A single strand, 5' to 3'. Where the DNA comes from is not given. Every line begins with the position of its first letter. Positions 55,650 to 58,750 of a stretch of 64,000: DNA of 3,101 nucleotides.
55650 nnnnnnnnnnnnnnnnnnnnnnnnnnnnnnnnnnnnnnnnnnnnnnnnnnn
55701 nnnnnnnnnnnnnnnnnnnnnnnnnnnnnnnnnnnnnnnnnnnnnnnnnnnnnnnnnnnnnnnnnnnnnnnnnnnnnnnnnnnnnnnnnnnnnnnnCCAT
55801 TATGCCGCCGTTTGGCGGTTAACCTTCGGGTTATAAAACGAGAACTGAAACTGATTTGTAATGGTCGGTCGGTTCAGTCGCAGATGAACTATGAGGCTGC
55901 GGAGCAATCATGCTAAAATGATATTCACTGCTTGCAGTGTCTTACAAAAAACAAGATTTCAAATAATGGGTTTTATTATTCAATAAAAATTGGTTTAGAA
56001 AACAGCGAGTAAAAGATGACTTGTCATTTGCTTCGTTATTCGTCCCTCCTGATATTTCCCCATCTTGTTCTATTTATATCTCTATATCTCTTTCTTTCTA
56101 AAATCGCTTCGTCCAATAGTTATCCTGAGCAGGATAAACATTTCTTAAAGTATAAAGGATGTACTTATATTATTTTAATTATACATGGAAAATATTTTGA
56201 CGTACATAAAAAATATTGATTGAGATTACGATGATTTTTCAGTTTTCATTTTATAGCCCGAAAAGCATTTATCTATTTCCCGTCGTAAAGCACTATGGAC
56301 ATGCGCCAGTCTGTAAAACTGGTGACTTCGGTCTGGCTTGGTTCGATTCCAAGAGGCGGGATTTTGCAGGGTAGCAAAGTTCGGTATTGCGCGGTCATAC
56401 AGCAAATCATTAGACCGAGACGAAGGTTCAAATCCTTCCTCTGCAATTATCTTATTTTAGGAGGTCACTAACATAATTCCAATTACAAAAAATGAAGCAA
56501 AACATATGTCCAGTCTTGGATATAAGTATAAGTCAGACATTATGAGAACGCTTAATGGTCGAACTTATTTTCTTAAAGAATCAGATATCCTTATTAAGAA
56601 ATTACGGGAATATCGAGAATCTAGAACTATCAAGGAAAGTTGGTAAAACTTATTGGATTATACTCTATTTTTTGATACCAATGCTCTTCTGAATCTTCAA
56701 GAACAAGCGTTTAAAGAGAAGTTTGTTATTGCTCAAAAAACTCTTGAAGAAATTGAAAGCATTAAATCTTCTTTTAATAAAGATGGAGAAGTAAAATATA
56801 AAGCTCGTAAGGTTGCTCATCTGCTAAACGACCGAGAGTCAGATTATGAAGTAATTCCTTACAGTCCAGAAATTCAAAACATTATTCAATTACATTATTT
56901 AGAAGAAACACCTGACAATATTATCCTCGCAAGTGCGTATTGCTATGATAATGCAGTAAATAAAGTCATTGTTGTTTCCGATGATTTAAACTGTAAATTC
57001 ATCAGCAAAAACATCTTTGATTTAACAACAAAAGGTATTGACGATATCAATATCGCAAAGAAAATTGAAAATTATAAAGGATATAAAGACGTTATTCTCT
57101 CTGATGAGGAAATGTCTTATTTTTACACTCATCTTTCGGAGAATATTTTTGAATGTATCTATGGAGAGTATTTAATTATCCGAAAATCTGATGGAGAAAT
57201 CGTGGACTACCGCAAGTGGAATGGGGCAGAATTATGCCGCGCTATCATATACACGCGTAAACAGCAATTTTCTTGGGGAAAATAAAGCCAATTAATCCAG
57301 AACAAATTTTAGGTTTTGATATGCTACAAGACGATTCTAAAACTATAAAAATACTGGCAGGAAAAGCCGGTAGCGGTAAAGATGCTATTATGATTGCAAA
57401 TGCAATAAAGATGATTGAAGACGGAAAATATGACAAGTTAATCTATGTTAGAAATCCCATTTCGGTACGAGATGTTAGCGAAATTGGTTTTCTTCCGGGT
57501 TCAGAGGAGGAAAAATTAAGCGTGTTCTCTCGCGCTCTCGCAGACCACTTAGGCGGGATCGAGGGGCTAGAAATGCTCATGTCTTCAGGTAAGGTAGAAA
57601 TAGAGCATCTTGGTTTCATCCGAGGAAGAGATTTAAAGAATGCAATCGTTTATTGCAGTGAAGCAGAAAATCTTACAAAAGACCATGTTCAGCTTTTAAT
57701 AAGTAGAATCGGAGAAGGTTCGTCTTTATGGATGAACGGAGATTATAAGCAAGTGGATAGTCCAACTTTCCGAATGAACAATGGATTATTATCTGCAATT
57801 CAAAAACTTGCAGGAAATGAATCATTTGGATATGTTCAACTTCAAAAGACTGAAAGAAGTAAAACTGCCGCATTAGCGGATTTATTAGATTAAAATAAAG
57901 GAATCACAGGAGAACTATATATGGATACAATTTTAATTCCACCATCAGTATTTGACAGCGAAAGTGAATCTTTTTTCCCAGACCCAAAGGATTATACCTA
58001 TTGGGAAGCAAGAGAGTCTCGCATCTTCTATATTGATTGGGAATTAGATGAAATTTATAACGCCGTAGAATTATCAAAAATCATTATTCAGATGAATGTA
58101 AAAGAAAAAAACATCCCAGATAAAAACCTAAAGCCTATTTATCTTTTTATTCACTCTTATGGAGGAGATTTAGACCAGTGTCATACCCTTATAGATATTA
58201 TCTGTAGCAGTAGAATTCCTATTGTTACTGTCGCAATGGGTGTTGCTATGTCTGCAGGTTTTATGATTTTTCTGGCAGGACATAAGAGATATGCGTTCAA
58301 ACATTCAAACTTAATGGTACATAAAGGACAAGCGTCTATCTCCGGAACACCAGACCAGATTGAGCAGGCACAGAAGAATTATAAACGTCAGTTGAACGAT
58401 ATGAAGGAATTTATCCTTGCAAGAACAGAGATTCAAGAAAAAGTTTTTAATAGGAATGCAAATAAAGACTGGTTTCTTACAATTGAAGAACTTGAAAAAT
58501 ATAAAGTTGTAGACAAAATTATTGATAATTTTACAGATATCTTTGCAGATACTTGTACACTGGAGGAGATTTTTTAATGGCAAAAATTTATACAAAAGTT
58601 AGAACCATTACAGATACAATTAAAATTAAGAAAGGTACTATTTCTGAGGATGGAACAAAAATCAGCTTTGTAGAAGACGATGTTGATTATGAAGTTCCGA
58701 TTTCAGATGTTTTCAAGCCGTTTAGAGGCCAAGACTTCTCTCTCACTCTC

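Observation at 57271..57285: PIN and PhoH ORFs are separated exactly at a canonical -1 slippery heptamer G_GGA_AAA followed immediately by the stop codon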

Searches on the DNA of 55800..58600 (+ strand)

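Call 5: search_dna_similar(query=window:56400-58600:+, collection=phages, mode=distant, max_rows=30)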
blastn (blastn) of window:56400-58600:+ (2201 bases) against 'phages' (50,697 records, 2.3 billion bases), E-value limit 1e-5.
Records with a match: 1; places in all: 1; records where one place covers at least 80% of the query: 0.
Best place of each record, by identity: 80-90% 1.
By first word of the organism name: Bacteriophage 1.
By host as written in the record: - 1.
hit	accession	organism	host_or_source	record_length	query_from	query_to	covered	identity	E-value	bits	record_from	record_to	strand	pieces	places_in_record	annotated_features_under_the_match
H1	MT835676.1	Bacteriophage sp.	human fecal samples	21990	1252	1301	2%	86.0%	9e-6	60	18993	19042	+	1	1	record has no annotation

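Call 30: search_rna_families(source=window, start=55800, end=58000, threshold=evalue, max_evalue=1, show_alignments=3)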
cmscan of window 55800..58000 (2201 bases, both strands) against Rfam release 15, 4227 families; matches with E-value up to 1: 4.
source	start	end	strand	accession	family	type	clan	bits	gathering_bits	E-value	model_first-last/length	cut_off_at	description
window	56365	56446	+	RF00005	tRNA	Gene; tRNA;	CL00001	48.4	29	9.7e-09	1-71/71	no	tRNA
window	57718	57820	+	RF01433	snoR137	Gene; snRNA; snoRNA; HACA-box;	-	23.2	44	0.4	1-146/146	no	small nucleolar RNA snoR137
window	56279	56360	+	RF01852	tRNA-Sec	Gene; tRNA;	CL00001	22.3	47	0.23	1-91/91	no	Selenocysteine transfer RNA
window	57099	57168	+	RF01662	ceN89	Gene; snRNA; snoRNA; CD-box;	-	21.2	48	0.25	1-78/78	no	Caenorhabditis snoRNA ceN89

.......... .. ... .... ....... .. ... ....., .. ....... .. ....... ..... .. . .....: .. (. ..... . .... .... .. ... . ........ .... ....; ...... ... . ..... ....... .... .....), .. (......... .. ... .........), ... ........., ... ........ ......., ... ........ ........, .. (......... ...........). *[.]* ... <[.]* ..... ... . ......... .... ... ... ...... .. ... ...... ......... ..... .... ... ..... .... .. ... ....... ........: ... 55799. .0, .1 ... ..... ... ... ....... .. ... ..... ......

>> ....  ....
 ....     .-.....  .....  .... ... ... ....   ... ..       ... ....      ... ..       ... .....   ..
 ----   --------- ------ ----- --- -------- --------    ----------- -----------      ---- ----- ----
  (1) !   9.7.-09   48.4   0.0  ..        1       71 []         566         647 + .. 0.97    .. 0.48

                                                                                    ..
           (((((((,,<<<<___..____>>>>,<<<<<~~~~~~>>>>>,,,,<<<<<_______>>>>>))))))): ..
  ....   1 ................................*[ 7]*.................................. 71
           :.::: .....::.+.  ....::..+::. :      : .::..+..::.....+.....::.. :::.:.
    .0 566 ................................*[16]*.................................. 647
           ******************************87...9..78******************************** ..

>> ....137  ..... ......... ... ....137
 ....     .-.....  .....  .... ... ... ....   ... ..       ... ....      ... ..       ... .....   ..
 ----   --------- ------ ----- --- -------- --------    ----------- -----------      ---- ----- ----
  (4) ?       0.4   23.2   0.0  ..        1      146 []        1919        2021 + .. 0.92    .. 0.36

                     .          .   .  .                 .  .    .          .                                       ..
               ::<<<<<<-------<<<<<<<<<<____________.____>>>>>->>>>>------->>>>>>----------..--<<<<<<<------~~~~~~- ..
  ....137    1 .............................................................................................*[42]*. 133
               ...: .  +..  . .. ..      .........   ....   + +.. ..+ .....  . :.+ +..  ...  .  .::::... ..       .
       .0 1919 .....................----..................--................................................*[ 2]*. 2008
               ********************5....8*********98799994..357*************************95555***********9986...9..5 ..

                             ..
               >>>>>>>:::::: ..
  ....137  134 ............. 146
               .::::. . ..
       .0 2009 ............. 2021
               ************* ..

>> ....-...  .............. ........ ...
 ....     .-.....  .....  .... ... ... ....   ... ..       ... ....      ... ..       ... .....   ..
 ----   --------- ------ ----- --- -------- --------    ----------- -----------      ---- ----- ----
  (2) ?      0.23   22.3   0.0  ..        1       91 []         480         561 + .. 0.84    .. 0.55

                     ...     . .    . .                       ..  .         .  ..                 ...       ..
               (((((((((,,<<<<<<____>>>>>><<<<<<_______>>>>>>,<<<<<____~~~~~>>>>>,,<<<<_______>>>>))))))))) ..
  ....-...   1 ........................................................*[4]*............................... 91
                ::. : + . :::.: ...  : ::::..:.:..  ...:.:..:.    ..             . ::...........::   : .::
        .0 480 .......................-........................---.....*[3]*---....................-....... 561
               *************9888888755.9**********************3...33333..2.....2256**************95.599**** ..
